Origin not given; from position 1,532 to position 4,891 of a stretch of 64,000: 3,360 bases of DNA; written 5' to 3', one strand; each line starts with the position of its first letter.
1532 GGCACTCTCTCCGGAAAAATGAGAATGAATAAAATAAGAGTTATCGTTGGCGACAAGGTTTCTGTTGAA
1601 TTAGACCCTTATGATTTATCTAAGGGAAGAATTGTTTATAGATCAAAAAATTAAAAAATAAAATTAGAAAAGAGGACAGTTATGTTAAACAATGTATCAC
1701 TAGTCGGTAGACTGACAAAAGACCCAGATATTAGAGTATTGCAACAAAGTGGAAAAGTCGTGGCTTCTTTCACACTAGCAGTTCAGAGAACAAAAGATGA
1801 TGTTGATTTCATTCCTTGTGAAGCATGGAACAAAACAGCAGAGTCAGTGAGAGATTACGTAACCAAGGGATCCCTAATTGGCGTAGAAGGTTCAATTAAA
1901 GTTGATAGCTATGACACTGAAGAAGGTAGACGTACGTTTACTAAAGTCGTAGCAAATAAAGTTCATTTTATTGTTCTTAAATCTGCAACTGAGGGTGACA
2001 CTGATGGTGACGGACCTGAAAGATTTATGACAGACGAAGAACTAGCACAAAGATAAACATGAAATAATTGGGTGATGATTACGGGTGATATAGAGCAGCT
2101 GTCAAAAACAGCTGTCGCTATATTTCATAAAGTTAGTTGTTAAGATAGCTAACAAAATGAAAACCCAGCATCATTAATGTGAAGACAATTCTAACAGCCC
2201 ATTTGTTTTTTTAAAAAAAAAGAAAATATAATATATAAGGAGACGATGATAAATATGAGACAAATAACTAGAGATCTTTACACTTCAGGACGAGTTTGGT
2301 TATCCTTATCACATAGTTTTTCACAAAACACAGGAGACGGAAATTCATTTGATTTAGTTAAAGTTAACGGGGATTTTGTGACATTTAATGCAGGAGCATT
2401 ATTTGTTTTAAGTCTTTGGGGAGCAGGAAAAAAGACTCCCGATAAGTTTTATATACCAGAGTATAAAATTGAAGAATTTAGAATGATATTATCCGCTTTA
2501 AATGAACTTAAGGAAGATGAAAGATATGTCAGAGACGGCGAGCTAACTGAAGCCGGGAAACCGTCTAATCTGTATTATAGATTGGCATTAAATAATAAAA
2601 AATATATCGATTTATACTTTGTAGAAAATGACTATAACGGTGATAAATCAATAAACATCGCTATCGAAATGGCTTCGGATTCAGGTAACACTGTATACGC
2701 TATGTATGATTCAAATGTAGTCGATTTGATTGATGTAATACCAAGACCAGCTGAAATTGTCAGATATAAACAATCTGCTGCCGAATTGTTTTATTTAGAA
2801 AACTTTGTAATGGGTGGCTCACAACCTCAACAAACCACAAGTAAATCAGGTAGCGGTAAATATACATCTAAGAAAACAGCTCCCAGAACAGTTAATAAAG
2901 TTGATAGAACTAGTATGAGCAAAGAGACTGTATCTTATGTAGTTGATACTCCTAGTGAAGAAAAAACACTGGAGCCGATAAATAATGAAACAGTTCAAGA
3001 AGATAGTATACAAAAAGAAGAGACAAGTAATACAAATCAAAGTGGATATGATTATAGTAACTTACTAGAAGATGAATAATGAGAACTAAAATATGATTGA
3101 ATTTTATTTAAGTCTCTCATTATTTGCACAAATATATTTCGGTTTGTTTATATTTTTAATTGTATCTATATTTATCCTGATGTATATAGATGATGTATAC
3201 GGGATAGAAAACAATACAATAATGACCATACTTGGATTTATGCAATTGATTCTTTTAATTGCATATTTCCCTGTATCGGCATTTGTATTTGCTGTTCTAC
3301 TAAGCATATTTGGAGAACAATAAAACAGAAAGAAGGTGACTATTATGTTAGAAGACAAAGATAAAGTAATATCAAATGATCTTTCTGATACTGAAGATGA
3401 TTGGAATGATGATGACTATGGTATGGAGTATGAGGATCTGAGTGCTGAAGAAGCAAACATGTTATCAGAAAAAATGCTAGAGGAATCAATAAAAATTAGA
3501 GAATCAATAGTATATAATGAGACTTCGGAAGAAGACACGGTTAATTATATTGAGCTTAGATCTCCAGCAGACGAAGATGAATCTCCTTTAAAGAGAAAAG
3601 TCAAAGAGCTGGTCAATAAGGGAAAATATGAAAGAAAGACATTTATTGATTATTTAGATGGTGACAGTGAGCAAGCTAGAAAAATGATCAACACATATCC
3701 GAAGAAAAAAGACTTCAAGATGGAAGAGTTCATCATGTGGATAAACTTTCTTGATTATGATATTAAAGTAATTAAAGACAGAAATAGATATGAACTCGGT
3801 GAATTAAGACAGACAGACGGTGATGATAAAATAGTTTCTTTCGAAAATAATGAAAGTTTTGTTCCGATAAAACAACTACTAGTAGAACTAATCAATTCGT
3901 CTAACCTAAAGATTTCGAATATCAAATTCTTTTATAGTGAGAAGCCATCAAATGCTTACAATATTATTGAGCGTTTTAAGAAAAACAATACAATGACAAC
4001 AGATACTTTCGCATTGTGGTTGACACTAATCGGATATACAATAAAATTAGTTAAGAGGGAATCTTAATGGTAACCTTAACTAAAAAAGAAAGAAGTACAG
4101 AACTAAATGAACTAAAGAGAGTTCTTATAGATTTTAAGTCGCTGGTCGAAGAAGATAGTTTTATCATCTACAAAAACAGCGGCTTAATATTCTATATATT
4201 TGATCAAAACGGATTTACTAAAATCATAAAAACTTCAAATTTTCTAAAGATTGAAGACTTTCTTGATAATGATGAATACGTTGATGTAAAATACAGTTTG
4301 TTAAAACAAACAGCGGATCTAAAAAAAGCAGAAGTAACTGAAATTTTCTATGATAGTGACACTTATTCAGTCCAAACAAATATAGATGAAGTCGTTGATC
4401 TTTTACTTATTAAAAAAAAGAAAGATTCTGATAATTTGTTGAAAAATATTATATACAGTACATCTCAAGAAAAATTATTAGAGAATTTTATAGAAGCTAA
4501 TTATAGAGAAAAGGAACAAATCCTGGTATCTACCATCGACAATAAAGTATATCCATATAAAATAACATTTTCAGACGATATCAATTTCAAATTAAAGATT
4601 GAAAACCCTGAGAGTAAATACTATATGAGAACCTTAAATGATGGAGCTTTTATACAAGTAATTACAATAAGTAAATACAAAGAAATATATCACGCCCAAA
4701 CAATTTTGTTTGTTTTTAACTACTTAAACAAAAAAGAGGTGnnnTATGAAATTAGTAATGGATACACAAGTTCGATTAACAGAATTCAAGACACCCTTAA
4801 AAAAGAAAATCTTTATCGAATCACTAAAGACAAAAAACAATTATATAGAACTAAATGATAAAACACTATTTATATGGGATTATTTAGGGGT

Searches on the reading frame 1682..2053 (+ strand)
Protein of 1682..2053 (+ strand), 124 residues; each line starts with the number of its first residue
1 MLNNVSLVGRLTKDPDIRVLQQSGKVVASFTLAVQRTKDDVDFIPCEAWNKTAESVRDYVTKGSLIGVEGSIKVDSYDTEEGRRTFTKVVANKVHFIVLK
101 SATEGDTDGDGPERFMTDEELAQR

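Call 76: search_protein_families(library=phrogs, max_evalue=0.001, proteins=[window:1682-2053:+])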
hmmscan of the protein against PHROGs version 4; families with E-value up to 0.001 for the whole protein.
window:1682-2053:+ (124 aa): 4 families
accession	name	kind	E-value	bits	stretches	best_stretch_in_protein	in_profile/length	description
phrog_44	-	DNA, RNA and nucleotide metabolism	3.3e-37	129.7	1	1-106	86-199/271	single strand DNA binding protein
phrog_25370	-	unknown function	2.3e-07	31.4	1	1-36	1-35/48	-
phrog_12631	-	DNA, RNA and nucleotide metabolism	5.2e-07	30.7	1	1-38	29-65/78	single strand DNA binding protein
phrog_26861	-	unknown function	0.00098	19.4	0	3-78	135-209/242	-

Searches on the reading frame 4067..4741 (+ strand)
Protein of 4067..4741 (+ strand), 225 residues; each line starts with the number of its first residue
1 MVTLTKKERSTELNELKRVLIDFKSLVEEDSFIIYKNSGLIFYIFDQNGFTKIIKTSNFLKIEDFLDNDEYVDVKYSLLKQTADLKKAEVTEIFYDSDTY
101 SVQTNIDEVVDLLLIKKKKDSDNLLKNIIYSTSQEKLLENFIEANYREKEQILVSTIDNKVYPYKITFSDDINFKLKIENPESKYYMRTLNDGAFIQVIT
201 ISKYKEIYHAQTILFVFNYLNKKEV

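Call 55: search_protein_families(library=phrogs, max_evalue=0.001, proteins=[window:4067-4741:+])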
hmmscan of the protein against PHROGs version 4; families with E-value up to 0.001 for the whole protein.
window:4067-4741:+ (225 aa): 1 family
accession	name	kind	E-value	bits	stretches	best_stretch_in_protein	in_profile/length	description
phrog_8362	-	unknown function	0.00054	21.4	0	172-209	1-38/81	-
